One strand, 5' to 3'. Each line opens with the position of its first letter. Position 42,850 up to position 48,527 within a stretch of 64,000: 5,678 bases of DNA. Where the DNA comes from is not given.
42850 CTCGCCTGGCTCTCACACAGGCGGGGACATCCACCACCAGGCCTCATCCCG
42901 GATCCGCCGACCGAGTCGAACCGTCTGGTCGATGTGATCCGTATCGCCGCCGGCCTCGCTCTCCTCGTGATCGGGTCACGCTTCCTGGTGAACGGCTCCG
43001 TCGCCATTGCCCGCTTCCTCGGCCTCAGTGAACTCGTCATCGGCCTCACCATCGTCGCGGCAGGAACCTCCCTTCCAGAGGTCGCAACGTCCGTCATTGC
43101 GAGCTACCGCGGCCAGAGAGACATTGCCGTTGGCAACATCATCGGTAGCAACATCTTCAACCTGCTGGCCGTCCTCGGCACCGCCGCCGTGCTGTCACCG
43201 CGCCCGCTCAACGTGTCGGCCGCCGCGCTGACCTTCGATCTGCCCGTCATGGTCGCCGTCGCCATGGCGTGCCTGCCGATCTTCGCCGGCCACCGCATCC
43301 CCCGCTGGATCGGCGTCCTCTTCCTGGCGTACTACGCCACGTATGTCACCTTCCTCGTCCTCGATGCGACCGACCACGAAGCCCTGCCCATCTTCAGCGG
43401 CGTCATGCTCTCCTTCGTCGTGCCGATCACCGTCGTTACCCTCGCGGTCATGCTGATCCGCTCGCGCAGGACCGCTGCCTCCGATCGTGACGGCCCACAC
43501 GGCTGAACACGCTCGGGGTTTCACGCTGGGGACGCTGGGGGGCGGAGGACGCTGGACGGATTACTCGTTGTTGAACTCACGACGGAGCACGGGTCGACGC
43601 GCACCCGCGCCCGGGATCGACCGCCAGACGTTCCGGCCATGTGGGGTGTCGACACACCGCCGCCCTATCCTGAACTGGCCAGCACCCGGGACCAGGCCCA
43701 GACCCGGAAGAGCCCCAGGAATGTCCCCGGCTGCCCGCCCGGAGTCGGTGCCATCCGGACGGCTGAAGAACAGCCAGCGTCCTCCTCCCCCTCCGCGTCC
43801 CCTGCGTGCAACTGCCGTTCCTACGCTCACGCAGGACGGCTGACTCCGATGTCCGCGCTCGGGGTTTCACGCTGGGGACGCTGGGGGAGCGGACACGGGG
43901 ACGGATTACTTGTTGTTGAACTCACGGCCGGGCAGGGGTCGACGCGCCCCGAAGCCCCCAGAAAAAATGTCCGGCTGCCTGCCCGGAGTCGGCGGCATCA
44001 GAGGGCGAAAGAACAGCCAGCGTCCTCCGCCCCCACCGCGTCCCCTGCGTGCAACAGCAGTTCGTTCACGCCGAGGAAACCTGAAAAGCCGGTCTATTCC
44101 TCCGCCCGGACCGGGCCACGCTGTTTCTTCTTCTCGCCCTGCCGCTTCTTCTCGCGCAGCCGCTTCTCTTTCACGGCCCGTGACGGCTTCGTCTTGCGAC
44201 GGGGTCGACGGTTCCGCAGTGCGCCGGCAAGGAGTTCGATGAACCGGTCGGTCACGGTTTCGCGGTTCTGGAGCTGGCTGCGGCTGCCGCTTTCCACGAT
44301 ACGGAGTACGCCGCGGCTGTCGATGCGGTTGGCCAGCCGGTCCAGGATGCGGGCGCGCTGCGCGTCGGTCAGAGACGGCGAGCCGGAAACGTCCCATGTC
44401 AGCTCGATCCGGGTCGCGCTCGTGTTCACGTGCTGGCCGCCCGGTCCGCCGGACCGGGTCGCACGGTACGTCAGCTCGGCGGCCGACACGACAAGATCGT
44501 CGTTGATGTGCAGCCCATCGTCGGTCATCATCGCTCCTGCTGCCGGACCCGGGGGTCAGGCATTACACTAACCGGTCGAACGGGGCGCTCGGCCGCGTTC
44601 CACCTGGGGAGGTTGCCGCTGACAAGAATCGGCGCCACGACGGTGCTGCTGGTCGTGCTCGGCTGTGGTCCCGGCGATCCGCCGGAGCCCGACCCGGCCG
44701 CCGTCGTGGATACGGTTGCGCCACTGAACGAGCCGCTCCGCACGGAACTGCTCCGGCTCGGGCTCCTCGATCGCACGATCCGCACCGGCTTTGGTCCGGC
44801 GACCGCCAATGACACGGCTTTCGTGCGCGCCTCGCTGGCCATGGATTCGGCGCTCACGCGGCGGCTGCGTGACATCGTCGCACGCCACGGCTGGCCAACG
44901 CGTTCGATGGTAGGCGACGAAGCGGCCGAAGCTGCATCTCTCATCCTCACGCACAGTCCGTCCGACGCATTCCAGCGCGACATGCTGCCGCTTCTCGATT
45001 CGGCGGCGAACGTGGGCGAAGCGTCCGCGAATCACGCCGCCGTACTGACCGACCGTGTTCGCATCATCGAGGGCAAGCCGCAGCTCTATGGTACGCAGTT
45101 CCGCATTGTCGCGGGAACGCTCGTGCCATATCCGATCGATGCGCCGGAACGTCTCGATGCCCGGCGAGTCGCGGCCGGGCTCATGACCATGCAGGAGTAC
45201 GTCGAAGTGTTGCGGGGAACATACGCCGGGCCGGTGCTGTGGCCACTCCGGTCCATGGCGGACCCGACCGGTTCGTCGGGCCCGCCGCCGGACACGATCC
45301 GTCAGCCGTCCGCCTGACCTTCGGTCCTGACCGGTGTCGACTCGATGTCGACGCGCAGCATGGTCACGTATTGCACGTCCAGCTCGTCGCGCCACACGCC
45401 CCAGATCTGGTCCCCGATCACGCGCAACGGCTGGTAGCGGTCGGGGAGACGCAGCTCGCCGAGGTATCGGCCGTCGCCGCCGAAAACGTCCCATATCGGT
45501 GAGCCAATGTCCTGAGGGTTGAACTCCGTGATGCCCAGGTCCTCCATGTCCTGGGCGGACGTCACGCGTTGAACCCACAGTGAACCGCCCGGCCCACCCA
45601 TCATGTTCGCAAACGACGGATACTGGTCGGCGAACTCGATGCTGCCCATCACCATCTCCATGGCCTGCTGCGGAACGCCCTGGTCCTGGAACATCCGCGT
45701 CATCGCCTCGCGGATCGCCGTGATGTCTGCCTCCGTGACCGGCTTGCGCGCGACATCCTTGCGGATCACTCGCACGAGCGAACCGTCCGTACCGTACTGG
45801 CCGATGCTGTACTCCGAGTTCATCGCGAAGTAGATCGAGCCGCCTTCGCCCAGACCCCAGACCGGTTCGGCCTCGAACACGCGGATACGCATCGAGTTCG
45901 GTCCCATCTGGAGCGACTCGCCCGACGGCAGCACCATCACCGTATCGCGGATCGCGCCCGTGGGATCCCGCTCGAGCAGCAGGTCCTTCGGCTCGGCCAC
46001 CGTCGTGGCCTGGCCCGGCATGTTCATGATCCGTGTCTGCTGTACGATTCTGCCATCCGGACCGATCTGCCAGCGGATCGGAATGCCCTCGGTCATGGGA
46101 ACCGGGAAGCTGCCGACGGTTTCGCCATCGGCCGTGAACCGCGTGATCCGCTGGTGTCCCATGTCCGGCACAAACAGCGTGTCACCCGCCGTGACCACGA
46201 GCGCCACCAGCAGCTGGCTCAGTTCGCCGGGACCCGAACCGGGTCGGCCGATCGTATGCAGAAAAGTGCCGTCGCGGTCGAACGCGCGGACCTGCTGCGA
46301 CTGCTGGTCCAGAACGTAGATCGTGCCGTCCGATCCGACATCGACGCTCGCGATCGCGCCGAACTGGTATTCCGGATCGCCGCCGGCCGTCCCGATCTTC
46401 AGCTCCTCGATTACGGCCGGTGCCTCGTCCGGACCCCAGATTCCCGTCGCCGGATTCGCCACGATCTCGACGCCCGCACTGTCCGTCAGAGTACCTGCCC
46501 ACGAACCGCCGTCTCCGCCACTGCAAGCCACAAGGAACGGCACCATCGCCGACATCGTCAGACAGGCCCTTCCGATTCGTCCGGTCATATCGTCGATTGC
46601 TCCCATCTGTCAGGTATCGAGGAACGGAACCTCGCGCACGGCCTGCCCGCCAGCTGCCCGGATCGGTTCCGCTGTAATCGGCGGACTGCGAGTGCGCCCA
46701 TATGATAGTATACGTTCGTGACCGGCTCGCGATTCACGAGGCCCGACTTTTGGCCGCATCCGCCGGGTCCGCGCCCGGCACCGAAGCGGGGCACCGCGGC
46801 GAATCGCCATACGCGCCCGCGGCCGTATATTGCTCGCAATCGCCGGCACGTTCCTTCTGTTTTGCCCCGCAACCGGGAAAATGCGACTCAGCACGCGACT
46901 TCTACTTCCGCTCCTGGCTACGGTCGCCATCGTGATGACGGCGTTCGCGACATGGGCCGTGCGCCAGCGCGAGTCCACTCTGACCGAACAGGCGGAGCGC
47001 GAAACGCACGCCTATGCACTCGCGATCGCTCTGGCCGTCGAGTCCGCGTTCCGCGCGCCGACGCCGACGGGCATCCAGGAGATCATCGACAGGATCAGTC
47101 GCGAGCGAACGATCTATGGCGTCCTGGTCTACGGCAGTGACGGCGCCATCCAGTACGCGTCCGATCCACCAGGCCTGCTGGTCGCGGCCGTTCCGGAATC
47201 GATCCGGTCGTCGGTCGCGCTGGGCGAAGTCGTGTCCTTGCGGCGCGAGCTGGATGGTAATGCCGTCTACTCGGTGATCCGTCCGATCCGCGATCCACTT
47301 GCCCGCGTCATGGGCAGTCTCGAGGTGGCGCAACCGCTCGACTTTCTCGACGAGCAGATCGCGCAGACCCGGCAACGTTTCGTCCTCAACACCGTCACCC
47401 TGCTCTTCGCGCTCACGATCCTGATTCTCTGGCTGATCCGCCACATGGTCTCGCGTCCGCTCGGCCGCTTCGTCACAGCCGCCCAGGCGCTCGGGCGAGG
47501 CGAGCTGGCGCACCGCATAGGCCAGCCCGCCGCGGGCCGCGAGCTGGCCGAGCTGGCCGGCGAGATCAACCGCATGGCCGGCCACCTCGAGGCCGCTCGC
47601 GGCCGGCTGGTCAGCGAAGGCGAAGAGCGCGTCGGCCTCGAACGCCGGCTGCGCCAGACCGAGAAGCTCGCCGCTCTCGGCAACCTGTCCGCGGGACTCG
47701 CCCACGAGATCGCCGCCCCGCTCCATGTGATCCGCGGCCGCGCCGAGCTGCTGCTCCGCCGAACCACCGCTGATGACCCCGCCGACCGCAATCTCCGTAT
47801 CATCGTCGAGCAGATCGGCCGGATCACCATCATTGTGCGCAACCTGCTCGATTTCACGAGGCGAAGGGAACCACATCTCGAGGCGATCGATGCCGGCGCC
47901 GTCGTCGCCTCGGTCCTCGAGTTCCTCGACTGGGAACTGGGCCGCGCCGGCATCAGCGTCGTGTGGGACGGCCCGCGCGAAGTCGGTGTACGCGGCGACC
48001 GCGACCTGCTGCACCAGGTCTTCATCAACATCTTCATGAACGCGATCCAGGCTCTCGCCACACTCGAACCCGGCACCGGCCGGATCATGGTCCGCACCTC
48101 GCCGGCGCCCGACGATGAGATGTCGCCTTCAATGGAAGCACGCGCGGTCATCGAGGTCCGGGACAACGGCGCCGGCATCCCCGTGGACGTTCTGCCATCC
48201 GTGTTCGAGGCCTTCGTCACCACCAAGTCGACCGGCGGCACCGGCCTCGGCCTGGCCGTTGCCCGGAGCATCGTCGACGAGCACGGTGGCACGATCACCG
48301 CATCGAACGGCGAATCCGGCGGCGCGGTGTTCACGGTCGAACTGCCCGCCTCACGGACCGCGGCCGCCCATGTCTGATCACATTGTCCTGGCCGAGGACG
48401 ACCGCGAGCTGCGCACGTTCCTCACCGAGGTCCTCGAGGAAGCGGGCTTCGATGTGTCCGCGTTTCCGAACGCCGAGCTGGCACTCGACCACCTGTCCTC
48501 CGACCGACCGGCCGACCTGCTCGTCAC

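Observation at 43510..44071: Two tandem MITE-like elements with roughly 40-bp imperfect terminal inverted repeats between the CaCA antiporter and arfB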

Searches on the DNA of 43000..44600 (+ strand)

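Call 4: search_rna_families(source=window, start=43000, end=44600, threshold=evalue, max_evalue=10, show_alignments=3)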
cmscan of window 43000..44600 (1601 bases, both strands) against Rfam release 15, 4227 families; matches with E-value up to 10: 6.
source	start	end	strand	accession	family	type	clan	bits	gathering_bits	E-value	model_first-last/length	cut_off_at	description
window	44413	44486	+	RF03771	mir-341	Gene; miRNA;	-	20.1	90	0.39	1-96/96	no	mir-341 microRNA precursor family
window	43990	44039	-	RF03830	mir-1003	Gene; miRNA;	-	18.1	90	1.5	1-56/56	no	mir-1003 microRNA precursor family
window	43021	43045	-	RF02163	sR-tMet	Gene; snRNA; snoRNA; CD-box;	-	18.1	50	4.9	1-72/72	no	Small nucleolar RNA sR-tMet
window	44454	44563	+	RF02531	NRF2_IRES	Cis-reg; IRES;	-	18.1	50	6.5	1-128/128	no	Nrf2 internal ribosome entry site (IRES)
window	43781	43895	-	RF03872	MIR6426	Gene; miRNA;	-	17.6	96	3.6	1-84/84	no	MIR6426 microRNA precursor family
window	43823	43924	+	RF01044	mir-345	Gene; miRNA;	-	15.3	65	6.6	1-91/91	no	mir-345 microRNA precursor family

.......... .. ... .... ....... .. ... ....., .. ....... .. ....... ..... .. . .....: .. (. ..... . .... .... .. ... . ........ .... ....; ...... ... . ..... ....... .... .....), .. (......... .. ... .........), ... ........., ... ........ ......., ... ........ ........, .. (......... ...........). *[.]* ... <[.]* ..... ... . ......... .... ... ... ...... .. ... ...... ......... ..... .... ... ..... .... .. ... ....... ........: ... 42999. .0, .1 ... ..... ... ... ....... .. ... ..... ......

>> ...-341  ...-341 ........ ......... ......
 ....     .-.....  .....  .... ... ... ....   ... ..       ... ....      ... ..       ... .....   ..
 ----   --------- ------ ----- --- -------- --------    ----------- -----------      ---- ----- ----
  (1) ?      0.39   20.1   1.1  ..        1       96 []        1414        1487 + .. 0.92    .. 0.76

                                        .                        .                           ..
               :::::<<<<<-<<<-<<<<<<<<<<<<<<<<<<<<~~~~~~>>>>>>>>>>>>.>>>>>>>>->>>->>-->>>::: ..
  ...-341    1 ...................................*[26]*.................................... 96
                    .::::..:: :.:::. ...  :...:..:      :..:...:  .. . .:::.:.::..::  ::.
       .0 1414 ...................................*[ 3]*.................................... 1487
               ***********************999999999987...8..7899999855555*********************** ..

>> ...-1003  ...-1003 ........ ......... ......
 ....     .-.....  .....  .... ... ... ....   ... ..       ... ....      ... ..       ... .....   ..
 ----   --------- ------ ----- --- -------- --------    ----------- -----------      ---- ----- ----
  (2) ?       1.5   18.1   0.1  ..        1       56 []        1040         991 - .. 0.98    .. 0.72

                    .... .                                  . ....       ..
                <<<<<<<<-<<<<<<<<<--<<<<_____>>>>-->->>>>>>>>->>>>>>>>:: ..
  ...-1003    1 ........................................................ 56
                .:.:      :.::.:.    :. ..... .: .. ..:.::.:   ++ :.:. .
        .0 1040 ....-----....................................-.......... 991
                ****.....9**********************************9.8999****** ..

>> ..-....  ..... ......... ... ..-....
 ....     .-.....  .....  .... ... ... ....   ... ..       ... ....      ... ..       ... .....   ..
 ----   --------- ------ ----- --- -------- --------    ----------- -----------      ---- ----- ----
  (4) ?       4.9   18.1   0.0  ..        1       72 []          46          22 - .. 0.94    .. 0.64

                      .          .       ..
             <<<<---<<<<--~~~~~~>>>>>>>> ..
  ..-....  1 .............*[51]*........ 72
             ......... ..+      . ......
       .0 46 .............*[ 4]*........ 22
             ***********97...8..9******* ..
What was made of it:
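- No Rfam family matches, even at E of 10 or less (call 4).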

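Call 17: search_dna_similar(query=window:43510-43855:+, collection=plasmids, mode=distant, max_evalue=0.01)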
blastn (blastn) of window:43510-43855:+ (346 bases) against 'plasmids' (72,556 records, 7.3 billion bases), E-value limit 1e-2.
No match.
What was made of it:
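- Tried and rejected: No match (call 17).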

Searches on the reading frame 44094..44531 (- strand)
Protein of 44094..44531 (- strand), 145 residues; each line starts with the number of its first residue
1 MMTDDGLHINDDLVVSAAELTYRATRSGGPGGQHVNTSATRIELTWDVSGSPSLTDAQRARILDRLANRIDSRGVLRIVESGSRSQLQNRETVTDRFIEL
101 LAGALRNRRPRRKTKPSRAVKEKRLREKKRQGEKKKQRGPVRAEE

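Call 11: search_protein_families(library=pfam, proteins=[window:44094-44531:-])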
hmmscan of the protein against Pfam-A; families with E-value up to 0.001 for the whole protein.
window:44094-44531:- (145 aa): 1 family
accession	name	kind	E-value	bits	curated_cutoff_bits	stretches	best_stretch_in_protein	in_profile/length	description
PF00472.26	RF-1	-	5.9e-15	55.7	35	1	13-137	5-115/116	RF-1 domain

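Call 12: find_encoding_contigs(protein=window:44094-44531:-, flank=10000, max_places=10)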
Protein window:44094-44531:- (145 aa): 1 contig read that carries it; 1 place shown.
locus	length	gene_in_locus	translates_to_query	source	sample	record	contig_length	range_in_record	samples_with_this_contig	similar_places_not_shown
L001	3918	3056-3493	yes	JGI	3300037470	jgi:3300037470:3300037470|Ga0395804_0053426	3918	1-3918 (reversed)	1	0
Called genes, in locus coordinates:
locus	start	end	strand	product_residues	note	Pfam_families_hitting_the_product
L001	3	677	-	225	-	?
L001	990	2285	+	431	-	PF17170:DUF5128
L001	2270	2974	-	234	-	PF20329:DUF6624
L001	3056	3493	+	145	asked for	PF00472:RF-1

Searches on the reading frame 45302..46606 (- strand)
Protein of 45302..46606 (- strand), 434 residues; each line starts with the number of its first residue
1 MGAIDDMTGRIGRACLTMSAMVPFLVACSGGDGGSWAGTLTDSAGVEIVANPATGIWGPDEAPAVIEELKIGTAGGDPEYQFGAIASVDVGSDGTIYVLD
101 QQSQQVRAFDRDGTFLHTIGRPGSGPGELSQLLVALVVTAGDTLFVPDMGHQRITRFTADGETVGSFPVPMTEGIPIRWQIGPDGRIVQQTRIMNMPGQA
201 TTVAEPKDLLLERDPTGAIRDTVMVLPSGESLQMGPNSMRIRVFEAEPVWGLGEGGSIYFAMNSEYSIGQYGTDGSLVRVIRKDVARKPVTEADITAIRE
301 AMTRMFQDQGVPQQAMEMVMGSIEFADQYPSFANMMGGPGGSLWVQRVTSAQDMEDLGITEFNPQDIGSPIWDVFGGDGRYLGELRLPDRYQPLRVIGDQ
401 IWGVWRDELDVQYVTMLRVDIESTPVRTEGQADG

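Call 66: search_protein_families(library=pfam, proteins=[window:45302-46606:-])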
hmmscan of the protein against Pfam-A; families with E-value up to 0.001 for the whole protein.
window:45302-46606:- (434 aa): 2 families
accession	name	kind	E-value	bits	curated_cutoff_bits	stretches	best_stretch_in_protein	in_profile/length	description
PF17170.10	DUF5128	-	2.4e-08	34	22.9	1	92-161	52-121/321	6-bladed beta-propeller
PF24684.1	Vgb_lyase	-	2.9e-05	23.4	50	0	89-188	61-153/290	Virginiamycin B lyase family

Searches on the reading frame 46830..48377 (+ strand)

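Call 66: search_protein_families(library=pfam, proteins=[window:46830-48377:+])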
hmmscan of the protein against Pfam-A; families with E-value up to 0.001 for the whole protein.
window:46830-48377:+ (515 aa): 3 families
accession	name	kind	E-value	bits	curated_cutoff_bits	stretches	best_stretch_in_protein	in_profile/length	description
PF02518.31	HATPase_c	-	1.5e-25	90.3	26.4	1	389-508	1-110/111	Histidine kinase-, DNA gyrase B-, and HSP90-like ATPase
PF00512.31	HisKA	-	2.9e-13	50.1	26.9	1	283-347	2-65/66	His Kinase A (phospho-acceptor) domain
PF00672.30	HAMP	-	3.4e-09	37.3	25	1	202-254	1-52/53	HAMP domain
